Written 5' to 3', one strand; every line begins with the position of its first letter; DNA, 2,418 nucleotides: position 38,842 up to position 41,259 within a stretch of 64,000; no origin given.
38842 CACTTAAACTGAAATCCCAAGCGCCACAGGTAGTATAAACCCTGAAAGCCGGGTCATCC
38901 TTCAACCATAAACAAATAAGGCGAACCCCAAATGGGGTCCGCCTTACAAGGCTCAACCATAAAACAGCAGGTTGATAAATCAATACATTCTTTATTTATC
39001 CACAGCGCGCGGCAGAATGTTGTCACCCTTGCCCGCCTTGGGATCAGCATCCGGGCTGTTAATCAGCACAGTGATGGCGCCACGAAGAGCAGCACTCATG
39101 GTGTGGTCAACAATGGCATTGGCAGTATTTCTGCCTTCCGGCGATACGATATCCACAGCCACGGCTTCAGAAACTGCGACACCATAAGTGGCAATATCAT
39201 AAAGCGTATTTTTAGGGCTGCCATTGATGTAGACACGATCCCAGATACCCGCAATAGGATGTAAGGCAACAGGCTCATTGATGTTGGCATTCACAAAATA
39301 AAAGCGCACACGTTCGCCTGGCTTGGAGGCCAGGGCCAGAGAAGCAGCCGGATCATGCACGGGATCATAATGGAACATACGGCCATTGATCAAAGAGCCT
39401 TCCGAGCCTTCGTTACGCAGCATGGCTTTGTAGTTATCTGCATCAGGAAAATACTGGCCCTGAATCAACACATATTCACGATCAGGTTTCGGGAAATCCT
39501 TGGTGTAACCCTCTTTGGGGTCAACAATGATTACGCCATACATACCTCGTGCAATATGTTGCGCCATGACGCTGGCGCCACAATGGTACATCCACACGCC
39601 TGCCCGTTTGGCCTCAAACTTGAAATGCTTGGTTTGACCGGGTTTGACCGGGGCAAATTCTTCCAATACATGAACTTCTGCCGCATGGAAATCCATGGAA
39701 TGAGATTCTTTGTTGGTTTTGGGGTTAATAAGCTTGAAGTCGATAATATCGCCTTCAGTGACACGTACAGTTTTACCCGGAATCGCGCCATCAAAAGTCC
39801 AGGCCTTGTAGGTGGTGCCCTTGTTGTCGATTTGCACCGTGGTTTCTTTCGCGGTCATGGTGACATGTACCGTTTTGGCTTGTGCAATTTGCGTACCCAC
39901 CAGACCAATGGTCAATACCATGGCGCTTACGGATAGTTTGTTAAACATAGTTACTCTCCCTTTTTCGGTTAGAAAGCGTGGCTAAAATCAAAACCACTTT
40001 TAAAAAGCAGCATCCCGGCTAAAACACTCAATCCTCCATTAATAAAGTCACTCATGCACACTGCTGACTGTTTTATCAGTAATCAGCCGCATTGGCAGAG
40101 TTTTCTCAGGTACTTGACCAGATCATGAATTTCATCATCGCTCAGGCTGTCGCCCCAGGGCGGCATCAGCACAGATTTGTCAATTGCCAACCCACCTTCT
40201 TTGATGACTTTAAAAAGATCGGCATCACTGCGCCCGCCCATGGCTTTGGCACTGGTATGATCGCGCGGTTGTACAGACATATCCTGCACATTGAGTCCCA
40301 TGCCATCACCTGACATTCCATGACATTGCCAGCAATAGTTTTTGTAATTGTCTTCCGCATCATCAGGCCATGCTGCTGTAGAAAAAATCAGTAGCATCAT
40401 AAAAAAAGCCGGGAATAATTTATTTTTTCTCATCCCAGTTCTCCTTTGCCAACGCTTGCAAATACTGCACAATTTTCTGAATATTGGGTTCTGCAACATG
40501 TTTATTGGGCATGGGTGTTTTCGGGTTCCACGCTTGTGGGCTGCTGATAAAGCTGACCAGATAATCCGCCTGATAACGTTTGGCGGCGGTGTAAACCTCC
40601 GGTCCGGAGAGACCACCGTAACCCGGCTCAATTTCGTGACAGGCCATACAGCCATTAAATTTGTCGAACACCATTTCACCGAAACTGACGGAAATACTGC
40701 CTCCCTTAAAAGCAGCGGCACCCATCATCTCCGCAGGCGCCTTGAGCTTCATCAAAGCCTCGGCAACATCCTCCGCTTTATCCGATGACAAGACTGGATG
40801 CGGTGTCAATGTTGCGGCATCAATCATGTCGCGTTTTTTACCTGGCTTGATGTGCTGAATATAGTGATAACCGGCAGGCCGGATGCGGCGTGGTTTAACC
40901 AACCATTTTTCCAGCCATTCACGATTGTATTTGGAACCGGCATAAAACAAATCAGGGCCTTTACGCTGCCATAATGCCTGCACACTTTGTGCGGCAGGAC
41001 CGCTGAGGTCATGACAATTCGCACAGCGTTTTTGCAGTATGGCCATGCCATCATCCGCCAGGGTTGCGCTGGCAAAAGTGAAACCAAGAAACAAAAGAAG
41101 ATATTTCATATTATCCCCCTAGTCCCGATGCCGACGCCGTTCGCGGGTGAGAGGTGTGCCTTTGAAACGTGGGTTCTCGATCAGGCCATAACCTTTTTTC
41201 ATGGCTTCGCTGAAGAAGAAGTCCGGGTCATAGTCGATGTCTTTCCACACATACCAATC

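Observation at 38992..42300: MCO / di-heme cyt c / mono-heme cyt c / NirK operon matching the Nitrosomonas ncgABC-nirK layout, with a palindromic candidate operator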

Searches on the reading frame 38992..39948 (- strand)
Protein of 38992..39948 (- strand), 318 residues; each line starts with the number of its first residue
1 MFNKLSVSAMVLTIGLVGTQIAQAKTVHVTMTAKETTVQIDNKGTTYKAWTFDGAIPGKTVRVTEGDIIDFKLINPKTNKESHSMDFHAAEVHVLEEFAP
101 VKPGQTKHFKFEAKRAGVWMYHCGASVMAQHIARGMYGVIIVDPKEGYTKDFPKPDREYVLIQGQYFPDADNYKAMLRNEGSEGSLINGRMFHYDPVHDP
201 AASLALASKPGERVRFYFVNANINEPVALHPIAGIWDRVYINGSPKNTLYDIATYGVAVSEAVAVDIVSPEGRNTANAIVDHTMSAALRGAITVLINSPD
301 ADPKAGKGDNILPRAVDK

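Call 3: search_protein_families(library=pfam, proteins=[window:38992-39948:-], max_evalue=0.01)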
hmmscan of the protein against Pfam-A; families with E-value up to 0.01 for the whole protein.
window:38992-39948:- (318 aa): 4 families
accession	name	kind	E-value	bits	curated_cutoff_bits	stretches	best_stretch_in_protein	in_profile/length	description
PF07732.21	Cu-oxidase_3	-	5e-13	49.6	21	1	37-146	6-118/119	Multicopper oxidase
PF07731.20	Cu-oxidase_2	-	1.4e-08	35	20.4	1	59-145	33-136/137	Multicopper oxidase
PF00394.28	Cu-oxidase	-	0.0011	19.6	21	0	175-226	31-80/157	Multicopper oxidase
PF13473.12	Cupredoxin_1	-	0.0032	17.9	27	0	53-133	29-98/104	Cupredoxin-like domain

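Call 4: search_protein_families(library=ncbifam, proteins=[window:38992-39948:-], max_evalue=0.01)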
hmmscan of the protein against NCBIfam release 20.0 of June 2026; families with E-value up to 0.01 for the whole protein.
window:38992-39948:- (318 aa): 9 families
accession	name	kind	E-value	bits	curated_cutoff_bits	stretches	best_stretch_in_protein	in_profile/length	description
TIGR02376.1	Cu_nitrite_red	equivalog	7.5e-50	170.1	296.3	1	23-294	24-307/326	copper-containing nitrite reductase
TIGR01480.1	copper_res_A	subfamily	3.8e-14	52.1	478.95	1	23-164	42-179/593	copper resistance system multicopper oxidase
TIGR03389.1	laccase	equivalog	2.8e-10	39.6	558.9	1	42-227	17-210/539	laccase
TIGR04246.1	nitrous_NosZ_Gp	equivalog_domain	2e-09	36.3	625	1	25-144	465-578/578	Sec-dependent nitrous-oxide reductase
TIGR03388.1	ascorbase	equivalog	9.3e-08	31.2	614.8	1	50-168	23-144/542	L-ascorbate oxidase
NF008205.1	PRK10965.1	equivalog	1.6e-05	23.9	525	1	21-154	40-175/529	multicopper oxidase CueO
NF008135.0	PRK10883.1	equivalog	0.00049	18.7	581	1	43-156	61-175/471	cell division protein FtsP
TIGR03096.1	nitroso_cyanin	equivalog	0.00065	19.5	142.85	1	7-133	7-128/135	nitrosocyanin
TIGR02866.1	CoxB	equivalog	0.0009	18.8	147.7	1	5-149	60-198/202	cytochrome c oxidase subunit II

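Call 5: search_solved_structures(query=window:38992-39948:-, show_alignments=2)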
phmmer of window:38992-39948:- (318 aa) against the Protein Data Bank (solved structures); distinct sequences matched with E-value up to 0.001: 132 (the best 60 are shown).
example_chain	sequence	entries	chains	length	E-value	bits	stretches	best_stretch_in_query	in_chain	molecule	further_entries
4kns_A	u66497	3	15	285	4.6e-104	351.1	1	25-314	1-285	Multicopper oxidase type 1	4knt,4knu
3wia_A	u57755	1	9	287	3.2e-47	164.4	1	26-296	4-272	Nitrite reductase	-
3wi9_A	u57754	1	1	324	3.9e-47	164.2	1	26-296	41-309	Nitrite reductase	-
3wkq_A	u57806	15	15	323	3.9e-47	164.1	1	26-295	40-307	Nitrite reductase | Copper-containing nitrite reductase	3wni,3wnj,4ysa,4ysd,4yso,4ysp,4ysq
3x1e_A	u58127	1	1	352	5e-47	163.8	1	26-295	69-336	Nitrite reductase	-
9kws_A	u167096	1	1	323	1.9e-46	161.9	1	26-295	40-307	Copper-containing nitrite reductase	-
3x1f_A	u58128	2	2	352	7.8e-46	159.9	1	26-295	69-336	Nitrite reductase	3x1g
9kvl_A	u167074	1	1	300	8.9e-46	159.7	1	26-295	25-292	Copper-containing nitrite reductase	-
3wkp_A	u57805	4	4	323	1e-45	159.5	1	26-295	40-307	Nitrite reductase | Copper-containing nitrite reductase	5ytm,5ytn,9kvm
9kwt_A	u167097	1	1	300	1.2e-45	159.3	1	26-295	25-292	Copper-containing nitrite reductase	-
3x1n_A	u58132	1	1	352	1.3e-45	159.2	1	26-295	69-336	Nitrite reductase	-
9kwu_A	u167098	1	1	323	4.8e-45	157.3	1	26-295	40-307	Copper-containing nitrite reductase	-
9kwv_A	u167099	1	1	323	3.3e-44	154.5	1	26-295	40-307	Copper-containing nitrite reductase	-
5tb7_A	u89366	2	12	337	5.3e-37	130.9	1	27-287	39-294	Nitrite reductase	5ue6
1kbv_A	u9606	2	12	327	1e-36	129.9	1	27-287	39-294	Major outer membrane protein PAN 1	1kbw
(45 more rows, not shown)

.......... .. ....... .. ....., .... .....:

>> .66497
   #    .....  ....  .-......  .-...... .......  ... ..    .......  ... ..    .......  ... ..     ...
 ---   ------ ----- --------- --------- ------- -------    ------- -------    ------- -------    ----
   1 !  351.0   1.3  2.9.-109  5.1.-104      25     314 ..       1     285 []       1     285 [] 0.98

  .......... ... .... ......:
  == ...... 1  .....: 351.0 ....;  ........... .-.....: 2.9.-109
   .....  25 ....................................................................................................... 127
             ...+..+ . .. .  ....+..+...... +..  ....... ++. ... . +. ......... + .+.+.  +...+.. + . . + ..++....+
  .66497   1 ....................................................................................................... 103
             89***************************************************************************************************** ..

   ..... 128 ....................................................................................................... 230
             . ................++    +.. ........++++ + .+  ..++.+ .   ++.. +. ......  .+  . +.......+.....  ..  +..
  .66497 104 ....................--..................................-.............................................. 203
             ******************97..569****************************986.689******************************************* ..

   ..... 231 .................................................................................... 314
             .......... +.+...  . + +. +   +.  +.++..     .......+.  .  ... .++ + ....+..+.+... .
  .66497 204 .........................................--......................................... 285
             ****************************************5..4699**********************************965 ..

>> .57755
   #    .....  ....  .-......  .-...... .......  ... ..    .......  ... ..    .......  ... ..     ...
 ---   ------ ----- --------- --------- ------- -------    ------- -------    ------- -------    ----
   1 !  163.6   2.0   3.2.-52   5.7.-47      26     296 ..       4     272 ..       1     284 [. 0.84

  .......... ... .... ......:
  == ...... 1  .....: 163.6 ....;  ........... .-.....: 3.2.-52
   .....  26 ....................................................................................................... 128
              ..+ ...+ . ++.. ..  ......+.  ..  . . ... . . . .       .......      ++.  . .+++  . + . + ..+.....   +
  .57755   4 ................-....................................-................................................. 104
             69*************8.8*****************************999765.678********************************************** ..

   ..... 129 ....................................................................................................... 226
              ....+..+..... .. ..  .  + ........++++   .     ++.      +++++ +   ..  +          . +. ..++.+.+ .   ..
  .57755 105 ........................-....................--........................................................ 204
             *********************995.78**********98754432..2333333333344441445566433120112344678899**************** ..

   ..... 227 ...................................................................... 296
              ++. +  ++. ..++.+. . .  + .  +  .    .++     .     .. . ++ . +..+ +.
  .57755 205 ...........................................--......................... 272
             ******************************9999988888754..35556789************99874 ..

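Call 29: find_encoding_contigs(protein=window:38992-39948:-, flank=10000, max_places=6)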
Protein window:38992-39948:- (318 aa): 2 contigs read that carry it; 2 places shown.
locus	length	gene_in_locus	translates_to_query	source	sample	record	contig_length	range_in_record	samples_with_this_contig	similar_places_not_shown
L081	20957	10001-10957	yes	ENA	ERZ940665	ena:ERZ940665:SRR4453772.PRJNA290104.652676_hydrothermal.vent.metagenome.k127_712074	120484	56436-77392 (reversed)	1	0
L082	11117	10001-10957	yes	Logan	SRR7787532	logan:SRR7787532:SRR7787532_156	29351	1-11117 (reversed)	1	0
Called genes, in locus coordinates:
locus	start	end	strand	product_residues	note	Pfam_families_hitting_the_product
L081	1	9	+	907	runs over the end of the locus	PF12729:4HB_MCP_1 (weak), PF00512:HisKA, PF02518:HATPase_c, PF00072:Response_reg, PF01627:Hpt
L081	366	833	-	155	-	PF06146:PsiE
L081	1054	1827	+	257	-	PF00535:Glycos_transf_2, PF10111:Glyco_tranf_2_2 (weak), PF13641:Glyco_tranf_2_3 (weak)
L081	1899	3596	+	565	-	PF13231:PMT_2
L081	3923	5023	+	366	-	PF02547:Queuosine_synth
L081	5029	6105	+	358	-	-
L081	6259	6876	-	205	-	PF08378:NERD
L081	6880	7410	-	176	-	PF00994:MoCF_biosynth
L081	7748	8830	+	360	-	PF07732:Cu-oxidase_3, PF07731:Cu-oxidase_2 (weak), PF00394:Cu-oxidase, PF07731:Cu-oxidase_2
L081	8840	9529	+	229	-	PF00034:Cytochrom_C (faint), PF13442:Cytochrome_CBB3 (faint)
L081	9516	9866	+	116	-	PF13442:Cytochrome_CBB3, PF00034:Cytochrom_C (weak)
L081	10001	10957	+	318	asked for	PF07731:Cu-oxidase_2 (weak), PF07732:Cu-oxidase_3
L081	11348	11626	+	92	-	-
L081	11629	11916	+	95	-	-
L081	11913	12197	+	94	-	-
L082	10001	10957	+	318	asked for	PF07731:Cu-oxidase_2 (weak), PF07732:Cu-oxidase_3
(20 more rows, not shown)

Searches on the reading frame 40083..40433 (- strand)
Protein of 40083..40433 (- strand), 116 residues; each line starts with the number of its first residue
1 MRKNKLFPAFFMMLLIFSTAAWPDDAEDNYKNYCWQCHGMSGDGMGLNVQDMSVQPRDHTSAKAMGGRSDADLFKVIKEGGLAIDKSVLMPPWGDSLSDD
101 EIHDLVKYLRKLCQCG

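Call 3: search_protein_families(library=pfam, proteins=[window:40083-40433:-], max_evalue=0.01)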
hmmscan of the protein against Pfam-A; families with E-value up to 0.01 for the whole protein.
window:40083-40433:- (116 aa): 2 families
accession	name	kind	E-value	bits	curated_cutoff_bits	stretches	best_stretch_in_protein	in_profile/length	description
PF13442.11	Cytochrome_CBB3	-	1.1e-11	45.3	27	1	24-109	4-68/68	Cytochrome C oxidase, cbb3-type, subunit III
PF00034.26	Cytochrom_C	-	3.1e-07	32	21.3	1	30-112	8-89/90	Cytochrome c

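Call 4: search_protein_families(library=ncbifam, proteins=[window:40083-40433:-], max_evalue=0.01)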
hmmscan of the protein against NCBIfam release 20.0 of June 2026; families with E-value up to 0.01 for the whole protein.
window:40083-40433:- (116 aa): 5 families
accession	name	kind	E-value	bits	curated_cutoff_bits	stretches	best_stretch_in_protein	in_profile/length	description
NF011054.0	PRK14486.1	equivalog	3.4e-07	30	447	1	28-111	220-289/294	putative bifunctional cbb3-type cytochrome c oxidase subunit II/cytochrome c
TIGR00782.1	ccoP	equivalog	2.5e-05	23.8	179.95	1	30-113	114-193/285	cytochrome-c oxidase, cbb3-type subunit III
NF033864.1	cytochrome579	equivalog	5.6e-05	23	280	1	32-82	60-110/179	cytochrome 579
TIGR04494.1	c550_PedF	equivalog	0.00088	19.2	122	1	28-110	56-128/133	cytochrome c-550 PedF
TIGR02603.1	CxxCH_TIGR02603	domain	0.0022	18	68.15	0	56-111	79-133/134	putative heme-binding domain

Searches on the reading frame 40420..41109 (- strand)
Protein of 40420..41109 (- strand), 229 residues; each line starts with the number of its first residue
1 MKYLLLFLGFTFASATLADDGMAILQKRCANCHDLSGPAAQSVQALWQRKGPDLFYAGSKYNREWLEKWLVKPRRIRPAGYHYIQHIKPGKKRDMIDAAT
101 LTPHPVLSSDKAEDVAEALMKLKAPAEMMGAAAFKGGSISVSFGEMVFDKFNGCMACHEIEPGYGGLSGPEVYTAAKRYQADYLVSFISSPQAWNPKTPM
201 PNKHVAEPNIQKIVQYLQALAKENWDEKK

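Call 3: search_protein_families(library=pfam, proteins=[window:40420-41109:-], max_evalue=0.01)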
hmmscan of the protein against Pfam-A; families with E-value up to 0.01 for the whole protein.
window:40420-41109:- (229 aa): 3 families
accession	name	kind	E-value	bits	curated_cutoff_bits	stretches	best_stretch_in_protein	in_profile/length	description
PF00034.26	Cytochrom_C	-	3.6e-10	41.5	21.3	2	147-220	7-89/90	Cytochrome c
PF13442.11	Cytochrome_CBB3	-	3e-08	34.3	27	0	18-65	3-36/68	Cytochrome C oxidase, cbb3-type, subunit III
PF02433.20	FixO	-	0.00018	21.5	29.6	1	48-79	100-131/219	Cytochrome C oxidase, mono-heme subunit/FixO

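Call 4: search_protein_families(library=ncbifam, proteins=[window:40420-41109:-], max_evalue=0.01)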
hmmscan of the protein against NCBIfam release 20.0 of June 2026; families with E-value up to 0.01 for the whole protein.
window:40420-41109:- (229 aa): 10 families
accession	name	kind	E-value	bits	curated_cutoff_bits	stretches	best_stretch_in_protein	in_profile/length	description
TIGR04485.1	thiosulf_SoxX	equivalog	3.7e-11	43.6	61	1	154-218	5-76/78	sulfur oxidation c-type cytochrome SoxX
TIGR02603.1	CxxCH_TIGR02603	domain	5.6e-08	32.9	68.15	1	144-192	6-51/134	putative heme-binding domain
NF045774.1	cytochro_C551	exception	6e-07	29.4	118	0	144-218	42-107/110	cytochrome c551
NF040971.1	cytc_ExtS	equivalog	2.4e-06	27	100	0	42-80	205-243/262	selenite/tellurite reduction operon c-type cytochrome lipoprotein ExtS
NF045773.1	cytochro_C550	exception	7e-06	26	125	1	152-218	58-117/118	cytochrome c550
TIGR00781.1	ccoO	equivalog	8.8e-06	25.6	200.65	1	48-124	100-178/232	cytochrome-c oxidase, cbb3-type subunit II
NF011055.0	PRK14487.1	subfamily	5e-05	22.9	218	1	48-84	106-146/212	cbb3-type cytochrome c oxidase subunit II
TIGR00782.1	ccoP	equivalog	0.00053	19.4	179.95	0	86-160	152-220/285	cytochrome-c oxidase, cbb3-type subunit III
NF045930.1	Cytc6PetJCyano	equivalog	0.0056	16.6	135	0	7-34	14-44/110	cytochrome c6 PetJ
NF041895.1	choice_anch_V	domain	0.0073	16.4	42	0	25-62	23-56/150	choice-of-anchor V domain-containing protein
